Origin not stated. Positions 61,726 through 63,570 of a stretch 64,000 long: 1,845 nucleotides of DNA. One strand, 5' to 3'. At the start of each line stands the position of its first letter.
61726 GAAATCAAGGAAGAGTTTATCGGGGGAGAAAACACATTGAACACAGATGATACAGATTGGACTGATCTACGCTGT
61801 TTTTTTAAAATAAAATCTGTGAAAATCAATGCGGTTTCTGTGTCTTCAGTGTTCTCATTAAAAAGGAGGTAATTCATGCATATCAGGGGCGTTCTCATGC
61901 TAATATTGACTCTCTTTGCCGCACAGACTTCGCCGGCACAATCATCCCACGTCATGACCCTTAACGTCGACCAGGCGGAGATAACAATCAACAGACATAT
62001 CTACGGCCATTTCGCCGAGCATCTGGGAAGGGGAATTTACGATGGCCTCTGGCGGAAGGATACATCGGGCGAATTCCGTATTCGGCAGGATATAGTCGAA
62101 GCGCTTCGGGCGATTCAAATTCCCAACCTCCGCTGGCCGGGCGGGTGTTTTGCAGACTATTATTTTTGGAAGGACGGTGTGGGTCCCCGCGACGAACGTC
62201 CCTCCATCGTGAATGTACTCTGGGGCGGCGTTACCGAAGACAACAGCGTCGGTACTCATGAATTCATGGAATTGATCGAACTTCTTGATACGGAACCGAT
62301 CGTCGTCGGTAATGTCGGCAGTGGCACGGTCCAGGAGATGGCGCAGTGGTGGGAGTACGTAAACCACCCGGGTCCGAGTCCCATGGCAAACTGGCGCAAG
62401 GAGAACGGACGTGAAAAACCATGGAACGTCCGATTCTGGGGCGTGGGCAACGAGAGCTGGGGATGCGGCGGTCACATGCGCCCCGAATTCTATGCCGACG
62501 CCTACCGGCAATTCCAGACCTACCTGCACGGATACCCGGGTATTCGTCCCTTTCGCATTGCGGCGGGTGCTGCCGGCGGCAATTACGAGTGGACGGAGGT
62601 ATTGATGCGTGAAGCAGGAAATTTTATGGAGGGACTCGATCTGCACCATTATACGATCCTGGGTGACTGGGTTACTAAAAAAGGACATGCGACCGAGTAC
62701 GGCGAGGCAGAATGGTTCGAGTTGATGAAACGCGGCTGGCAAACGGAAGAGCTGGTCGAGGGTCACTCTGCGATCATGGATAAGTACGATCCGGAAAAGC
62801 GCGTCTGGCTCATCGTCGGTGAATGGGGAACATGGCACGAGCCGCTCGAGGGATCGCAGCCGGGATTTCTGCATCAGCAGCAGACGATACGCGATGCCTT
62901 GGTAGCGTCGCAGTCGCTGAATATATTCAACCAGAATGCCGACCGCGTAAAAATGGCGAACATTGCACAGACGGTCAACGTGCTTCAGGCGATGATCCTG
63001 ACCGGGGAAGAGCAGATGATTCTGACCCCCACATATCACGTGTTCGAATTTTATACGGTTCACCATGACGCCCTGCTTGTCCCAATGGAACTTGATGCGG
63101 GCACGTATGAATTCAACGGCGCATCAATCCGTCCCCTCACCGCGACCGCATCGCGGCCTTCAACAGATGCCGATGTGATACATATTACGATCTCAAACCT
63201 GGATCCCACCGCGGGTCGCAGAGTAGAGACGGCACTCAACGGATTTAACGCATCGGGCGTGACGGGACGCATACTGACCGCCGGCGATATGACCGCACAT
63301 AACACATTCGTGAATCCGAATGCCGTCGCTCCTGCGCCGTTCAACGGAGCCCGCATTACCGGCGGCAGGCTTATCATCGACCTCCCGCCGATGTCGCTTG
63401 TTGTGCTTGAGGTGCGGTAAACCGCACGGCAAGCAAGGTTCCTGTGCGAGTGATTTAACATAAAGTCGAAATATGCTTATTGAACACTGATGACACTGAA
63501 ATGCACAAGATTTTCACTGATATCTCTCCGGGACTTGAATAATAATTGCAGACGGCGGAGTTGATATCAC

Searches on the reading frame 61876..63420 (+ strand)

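Call 9: search_protein_families(library=pfam, proteins=[window:61876-63420:+], max_evalue=0.00001)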
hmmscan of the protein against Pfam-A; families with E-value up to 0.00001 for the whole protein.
window:61876-63420:+ (514 aa): 1 family
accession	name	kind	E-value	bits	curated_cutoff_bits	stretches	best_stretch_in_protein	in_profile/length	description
PF06964.18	Alpha-L-AF_C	-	2.1e-49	168.3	27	1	315-507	1-165/165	Alpha-L-arabinofuranosidase C-terminal domain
